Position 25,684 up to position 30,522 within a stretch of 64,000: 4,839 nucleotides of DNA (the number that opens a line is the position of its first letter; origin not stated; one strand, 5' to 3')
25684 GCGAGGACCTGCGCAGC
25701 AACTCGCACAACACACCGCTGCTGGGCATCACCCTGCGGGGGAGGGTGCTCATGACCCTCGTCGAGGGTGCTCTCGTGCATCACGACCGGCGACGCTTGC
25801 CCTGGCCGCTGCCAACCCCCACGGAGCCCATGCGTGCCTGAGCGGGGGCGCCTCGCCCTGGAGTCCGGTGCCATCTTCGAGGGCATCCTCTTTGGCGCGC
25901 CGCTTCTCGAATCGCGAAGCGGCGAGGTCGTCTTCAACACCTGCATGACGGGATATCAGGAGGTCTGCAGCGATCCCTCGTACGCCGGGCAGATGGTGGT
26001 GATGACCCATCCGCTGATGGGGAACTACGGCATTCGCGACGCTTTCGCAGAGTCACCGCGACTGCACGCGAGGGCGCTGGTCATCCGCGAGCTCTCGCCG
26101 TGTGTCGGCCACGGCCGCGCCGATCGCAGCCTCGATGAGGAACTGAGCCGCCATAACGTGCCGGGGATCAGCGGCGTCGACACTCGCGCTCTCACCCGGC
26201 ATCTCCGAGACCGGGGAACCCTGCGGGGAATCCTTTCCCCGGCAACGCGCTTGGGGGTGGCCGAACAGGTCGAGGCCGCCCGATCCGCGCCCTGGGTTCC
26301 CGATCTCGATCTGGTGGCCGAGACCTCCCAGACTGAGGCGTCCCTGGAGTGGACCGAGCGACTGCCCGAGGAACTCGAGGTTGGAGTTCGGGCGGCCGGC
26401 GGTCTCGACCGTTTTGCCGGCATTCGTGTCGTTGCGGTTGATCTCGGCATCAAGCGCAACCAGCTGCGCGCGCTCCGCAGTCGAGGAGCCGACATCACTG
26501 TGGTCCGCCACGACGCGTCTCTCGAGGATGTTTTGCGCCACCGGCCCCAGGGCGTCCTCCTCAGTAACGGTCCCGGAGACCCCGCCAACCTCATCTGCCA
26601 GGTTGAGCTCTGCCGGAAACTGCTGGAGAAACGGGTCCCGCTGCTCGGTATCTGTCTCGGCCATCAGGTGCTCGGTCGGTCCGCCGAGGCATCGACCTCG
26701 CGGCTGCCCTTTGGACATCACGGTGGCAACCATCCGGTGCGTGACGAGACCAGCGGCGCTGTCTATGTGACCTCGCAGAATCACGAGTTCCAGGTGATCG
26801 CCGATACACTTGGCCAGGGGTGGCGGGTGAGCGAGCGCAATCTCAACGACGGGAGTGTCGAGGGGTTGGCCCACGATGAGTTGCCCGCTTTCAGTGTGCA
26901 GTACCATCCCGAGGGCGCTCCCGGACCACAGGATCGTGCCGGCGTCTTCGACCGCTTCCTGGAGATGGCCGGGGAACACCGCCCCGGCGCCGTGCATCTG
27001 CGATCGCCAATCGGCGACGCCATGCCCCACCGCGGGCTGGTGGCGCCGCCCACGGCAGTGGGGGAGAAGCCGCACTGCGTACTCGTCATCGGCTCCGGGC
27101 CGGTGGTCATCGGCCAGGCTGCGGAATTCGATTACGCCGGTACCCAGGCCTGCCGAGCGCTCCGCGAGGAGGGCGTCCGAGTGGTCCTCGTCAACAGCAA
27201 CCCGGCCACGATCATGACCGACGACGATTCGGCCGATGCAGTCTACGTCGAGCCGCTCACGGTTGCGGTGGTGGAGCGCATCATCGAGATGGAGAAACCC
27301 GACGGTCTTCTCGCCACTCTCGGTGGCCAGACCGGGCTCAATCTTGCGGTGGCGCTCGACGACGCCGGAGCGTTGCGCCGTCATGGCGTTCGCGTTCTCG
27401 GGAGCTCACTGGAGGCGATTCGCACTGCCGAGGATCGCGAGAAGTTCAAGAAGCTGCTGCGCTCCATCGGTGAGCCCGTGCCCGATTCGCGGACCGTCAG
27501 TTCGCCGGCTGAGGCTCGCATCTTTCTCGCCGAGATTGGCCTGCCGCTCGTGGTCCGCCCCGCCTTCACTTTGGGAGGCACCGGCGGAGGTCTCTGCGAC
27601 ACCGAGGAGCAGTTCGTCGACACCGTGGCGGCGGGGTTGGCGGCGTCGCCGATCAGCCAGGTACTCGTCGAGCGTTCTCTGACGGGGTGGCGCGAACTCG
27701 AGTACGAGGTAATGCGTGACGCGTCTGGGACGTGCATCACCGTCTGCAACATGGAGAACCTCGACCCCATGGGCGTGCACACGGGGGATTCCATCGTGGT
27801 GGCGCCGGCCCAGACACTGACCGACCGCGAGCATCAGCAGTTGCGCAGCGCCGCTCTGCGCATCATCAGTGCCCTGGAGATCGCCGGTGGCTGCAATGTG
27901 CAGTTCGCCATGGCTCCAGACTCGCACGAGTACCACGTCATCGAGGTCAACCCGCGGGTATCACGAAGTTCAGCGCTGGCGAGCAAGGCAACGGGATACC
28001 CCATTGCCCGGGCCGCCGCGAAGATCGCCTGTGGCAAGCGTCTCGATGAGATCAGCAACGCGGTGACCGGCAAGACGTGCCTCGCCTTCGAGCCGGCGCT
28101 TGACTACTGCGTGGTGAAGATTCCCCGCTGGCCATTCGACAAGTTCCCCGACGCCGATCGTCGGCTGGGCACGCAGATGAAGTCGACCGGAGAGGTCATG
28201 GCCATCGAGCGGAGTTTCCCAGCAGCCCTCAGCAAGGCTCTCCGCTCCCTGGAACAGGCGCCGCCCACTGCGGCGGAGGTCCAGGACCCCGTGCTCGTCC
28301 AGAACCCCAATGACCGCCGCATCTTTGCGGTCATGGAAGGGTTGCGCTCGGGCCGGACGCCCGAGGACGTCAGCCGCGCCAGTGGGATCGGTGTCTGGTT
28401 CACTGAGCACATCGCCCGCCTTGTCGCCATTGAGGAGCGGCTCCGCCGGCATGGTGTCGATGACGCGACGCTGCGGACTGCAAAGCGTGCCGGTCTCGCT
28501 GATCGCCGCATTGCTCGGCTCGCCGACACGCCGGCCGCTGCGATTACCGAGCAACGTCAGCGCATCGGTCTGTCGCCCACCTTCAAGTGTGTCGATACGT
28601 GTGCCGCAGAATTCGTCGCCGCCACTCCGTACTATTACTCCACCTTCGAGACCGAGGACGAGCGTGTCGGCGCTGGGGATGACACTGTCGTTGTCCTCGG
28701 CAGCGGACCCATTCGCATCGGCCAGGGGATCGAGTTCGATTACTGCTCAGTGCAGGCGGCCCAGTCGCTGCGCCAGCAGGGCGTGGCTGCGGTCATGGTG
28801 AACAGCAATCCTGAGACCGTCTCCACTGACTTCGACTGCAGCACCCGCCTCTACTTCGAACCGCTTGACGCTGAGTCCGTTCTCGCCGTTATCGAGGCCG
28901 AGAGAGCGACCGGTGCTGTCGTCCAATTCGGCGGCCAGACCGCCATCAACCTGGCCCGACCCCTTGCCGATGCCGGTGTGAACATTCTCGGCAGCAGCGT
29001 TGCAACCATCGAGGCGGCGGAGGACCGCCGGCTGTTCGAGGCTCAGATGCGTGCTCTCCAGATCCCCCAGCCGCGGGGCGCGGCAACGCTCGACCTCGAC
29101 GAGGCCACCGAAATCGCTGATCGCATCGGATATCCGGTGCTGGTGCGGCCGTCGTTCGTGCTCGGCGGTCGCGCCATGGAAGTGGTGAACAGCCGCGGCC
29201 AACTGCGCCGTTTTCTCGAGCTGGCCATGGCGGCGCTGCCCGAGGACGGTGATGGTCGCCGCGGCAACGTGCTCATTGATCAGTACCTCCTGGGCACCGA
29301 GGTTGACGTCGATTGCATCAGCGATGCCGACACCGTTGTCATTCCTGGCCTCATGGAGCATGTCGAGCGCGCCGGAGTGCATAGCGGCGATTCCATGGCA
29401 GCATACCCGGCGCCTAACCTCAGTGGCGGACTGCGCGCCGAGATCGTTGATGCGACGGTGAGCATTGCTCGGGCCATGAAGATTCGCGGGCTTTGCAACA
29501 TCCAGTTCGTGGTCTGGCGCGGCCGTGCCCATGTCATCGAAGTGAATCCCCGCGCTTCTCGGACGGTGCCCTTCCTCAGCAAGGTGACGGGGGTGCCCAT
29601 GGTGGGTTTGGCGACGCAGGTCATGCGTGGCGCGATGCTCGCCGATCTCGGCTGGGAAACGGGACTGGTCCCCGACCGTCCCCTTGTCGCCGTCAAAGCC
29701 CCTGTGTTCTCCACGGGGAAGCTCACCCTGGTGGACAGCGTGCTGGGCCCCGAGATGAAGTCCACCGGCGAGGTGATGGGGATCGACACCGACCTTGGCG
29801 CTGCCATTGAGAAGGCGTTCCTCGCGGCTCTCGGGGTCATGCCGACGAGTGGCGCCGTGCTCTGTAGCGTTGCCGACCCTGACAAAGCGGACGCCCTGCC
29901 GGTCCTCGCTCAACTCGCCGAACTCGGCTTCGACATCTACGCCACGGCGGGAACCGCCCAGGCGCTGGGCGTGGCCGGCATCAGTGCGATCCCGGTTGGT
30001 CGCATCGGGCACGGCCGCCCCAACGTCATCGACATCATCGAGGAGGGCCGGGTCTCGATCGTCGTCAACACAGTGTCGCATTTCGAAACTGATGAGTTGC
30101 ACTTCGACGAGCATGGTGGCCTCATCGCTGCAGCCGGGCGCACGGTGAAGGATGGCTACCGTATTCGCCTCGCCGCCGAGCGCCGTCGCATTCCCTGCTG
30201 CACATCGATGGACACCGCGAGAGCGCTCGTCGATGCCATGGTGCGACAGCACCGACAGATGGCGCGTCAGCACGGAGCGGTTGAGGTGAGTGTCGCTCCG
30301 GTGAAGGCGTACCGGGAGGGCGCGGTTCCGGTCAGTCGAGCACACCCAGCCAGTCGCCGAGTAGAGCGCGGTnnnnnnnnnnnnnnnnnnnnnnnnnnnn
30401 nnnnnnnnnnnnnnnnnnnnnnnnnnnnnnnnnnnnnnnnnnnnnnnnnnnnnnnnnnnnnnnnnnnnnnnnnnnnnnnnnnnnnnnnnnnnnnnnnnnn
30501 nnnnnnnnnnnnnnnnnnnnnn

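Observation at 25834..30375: carA and carB are one uninterrupted reading frame (fused carbamoyl-phosphate synthase?)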

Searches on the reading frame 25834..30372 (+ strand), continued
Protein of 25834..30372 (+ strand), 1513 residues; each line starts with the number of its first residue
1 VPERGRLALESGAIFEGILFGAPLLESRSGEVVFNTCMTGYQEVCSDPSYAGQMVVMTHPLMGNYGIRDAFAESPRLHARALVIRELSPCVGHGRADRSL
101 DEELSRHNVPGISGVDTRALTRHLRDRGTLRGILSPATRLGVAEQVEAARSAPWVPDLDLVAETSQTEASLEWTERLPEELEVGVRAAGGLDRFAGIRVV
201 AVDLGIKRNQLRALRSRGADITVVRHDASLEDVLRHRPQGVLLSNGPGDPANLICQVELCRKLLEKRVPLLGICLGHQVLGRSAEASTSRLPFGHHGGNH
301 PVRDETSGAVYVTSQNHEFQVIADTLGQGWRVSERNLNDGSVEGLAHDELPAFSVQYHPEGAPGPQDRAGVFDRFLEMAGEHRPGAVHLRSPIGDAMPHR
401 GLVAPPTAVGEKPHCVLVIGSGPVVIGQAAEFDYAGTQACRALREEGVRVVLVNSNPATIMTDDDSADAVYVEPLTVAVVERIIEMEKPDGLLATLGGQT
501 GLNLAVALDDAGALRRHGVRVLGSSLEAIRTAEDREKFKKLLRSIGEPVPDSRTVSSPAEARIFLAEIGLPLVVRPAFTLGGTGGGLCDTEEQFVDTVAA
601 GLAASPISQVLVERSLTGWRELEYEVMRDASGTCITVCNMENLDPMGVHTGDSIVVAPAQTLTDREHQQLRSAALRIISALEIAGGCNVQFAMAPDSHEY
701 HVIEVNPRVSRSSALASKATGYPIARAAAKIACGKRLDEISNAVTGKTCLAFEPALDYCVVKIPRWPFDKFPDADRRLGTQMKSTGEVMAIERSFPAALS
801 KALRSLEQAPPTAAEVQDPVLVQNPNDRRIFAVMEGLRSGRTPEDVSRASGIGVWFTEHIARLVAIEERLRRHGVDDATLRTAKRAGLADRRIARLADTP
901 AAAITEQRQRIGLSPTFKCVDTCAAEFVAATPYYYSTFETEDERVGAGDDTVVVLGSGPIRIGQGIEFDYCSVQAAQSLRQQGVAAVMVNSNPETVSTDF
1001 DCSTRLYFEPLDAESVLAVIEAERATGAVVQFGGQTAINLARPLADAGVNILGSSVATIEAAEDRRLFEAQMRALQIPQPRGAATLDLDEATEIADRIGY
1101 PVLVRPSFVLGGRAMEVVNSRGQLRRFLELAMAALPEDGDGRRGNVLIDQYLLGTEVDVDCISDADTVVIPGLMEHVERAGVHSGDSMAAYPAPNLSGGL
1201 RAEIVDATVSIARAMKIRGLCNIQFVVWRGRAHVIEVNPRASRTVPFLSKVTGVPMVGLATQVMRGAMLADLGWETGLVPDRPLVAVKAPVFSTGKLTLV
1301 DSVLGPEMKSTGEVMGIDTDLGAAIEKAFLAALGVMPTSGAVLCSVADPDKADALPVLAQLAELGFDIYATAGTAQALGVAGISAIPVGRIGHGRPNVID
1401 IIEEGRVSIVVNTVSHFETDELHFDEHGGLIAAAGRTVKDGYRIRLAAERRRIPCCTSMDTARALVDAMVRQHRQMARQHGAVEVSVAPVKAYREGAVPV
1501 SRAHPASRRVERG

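Call 34: find_encoding_contigs(protein=P0013, flank=10000, max_places=1)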
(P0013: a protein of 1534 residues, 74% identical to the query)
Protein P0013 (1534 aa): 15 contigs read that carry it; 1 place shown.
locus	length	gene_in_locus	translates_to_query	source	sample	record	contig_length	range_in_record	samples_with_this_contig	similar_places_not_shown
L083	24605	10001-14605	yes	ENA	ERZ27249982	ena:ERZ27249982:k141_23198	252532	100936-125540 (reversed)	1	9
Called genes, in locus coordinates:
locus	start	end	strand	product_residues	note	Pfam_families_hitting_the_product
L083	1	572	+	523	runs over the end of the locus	PF02805:Ada_Zn_binding, PF12833:HTH_18, PF00165:HTH_AraC (weak), PF06029:AlkA_N, PF00730:HhH-GPD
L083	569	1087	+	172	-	PF01035:DNA_binding_1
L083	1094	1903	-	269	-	PF04140:ICMT (weak), PF04191:PEMT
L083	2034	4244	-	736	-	-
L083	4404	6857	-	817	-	PF00672:HAMP, PF13185:GAF_2 (weak), PF13492:GAF_3 (weak), PF00512:HisKA, PF02518:HATPase_c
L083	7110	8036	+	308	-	PF02729:OTCace_N, PF00185:OTCace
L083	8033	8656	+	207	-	PF00156:Pribosyltran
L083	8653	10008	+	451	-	PF12890:DHOase, PF01979:Amidohydro_1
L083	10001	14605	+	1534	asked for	PF00988:CPSase_sm_chain, PF00117:GATase, PF07722:Peptidase_C26, PF25596:CPSase_L_D1, PF02786:CPSase_L_D2, PF02787:CPSase_L_D3, PF25596:CPSase_L_D1, PF02786:CPSase_L_D2, +6 more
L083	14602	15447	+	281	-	PF00175:NAD_binding_1 (weak), PF10418:DHODB_Fe-S_bind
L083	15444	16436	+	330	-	PF01180:DHO_dh, PF03060:NMO (weak)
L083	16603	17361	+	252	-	PF01553:Acyltransferase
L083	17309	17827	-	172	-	-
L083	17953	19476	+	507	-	PF13632:Glyco_trans_2_3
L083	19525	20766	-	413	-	PF06202:GDE_C, PF22422:MGH1-like_GH, PF12899:Glyco_hydro_100 (weak)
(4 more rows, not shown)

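Call 35: find_encoding_contigs(protein=P0001, flank=6000, max_places=1)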
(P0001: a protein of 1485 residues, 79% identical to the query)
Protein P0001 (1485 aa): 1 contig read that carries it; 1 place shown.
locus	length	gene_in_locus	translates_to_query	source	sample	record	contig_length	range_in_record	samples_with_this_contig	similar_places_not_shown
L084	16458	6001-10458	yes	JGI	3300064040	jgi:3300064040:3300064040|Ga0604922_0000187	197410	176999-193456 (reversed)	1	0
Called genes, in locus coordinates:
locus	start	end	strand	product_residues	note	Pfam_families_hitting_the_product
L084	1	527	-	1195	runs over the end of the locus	PF17957:Big_7 (faint), PF16640:Big_3_5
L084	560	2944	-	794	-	PF13185:GAF_2 (faint), PF00672:HAMP, PF00512:HisKA, PF02518:HATPase_c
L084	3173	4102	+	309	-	PF02729:OTCace_N, PF00185:OTCace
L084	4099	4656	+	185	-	PF00156:Pribosyltran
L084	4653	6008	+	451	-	PF12890:DHOase, PF01979:Amidohydro_1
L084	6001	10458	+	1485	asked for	PF00988:CPSase_sm_chain, PF00117:GATase, PF07722:Peptidase_C26, PF25596:CPSase_L_D1, PF02786:CPSase_L_D2, PF02787:CPSase_L_D3, PF25596:CPSase_L_D1, PF02786:CPSase_L_D2, +6 more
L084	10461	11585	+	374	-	PF01180:DHO_dh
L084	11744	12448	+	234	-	PF01553:Acyltransferase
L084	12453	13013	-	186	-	-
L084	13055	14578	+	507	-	PF13632:Glyco_trans_2_3 (weak)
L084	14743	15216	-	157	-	PF06983:3-dmu-9_3-mt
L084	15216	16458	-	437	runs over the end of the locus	PF06202:GDE_C, PF17389:Bac_rhamnosid6H (faint), PF22422:MGH1-like_GH, PF12899:Glyco_hydro_100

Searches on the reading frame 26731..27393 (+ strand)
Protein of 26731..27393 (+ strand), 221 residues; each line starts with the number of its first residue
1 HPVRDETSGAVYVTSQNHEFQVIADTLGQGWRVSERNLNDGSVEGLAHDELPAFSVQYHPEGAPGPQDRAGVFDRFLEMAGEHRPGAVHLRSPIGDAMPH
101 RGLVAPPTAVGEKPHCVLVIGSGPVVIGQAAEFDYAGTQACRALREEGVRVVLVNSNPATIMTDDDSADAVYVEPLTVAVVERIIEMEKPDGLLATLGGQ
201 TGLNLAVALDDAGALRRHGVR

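Call 19: find_related_loci(query=window:26731-27393:+, collection=genome_contigs, flank=4000)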
Query window:26731-27393:+ (221 aa) in genome_contigs; peptide patterns used: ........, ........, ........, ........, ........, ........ (x = any residue, [..] = any of these).
600 stretches matched a pattern (row limit reached: there are more); 600 encode a relative of the query (tblastn E <= 1e-3); the best 80 are kept; 80 distinct loci.
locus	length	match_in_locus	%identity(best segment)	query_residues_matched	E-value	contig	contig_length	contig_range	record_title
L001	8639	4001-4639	65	1-221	2e-86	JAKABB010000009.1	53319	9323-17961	MAG: bacterium isolate WH2.bin132 NODE_879_length_53319_cov_2.672075, whole genome shotgun sequence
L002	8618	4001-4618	65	1-221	2e-82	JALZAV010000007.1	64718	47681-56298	MAG: Candidatus Dormiibacterota bacterium isolate KAP bin100 SD1490_NODE_48_length_64718_cov_5.289607, whole genome shot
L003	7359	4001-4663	62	1-221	3e-80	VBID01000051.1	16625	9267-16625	MAG: Chloroflexi bacterium isolate CF_121 14_0927_12_40cm_scaffold_2112, whole genome shotgun sequence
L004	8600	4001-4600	55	1-220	3e-73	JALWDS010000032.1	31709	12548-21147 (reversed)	MAG: Archaeoglobaceae archaeon isolate T11_maxbin2_scaf2bin.312 T11_NODE_370_length_31709_cov_63.521880, whole genome sh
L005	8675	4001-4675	52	1-221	3e-72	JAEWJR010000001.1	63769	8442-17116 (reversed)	MAG: Bacillota bacterium isolate OH_PBrB_156 k127_563601, whole genome shotgun sequence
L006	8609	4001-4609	51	1-221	7e-70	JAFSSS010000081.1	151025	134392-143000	MAG: Ruminococcus sp. isolate RGIG3439 Goat_Rumen.Co__c2825766, whole genome shotgun sequence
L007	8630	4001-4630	52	1-220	2e-69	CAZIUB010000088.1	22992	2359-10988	MAG TPA_asm: uncultured Rhodospirillaceae bacterium isolate binchicken_co165_419 genome assembly, contig: k141_438636, w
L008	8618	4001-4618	52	1-221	1e-68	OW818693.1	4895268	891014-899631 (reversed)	metagenome genome assembly, chromosome: 1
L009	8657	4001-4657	52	1-221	1e-67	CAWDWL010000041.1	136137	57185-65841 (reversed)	MAG: uncultured proteobacterium isolate MFD05705.bin.1.215 genome assembly, contig: contig_73128, whole genome shotgun s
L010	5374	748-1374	51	1-221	3e-67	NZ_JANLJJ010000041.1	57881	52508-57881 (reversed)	MAG: Ferrovibrio sp. isolate XYLBin6 XylDeg_M3_257_length_57881_cov_14, whole genome shotgun sequence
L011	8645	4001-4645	51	1-221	2e-66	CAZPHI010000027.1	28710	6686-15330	MAG TPA_asm: uncultured Lachnospiraceae bacterium isolate SRP192927_co8_25 genome assembly, contig: NODE_1236_length_287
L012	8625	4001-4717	50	1-221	1e-65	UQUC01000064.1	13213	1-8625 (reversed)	uncultured Oscillibacter sp. isolate UMGS638 genome assembly, contig: NODE_3859_length_13213_cov_18.945432, whole genome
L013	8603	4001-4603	51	1-220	8e-66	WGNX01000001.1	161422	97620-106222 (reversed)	MAG: Alphaproteobacteria bacterium isolate RI_332 c_000000017620, whole genome shotgun sequence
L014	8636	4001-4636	53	1-220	9e-66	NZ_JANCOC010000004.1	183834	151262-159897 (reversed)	Rothia sp. P3C3.S176 c_000000000004, whole genome shotgun sequence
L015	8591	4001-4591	52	1-220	1e-65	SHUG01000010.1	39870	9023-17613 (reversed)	MAG: Acidobacteria bacterium isolate Baikal-deep-G12 BACOMB-C4229, whole genome shotgun sequence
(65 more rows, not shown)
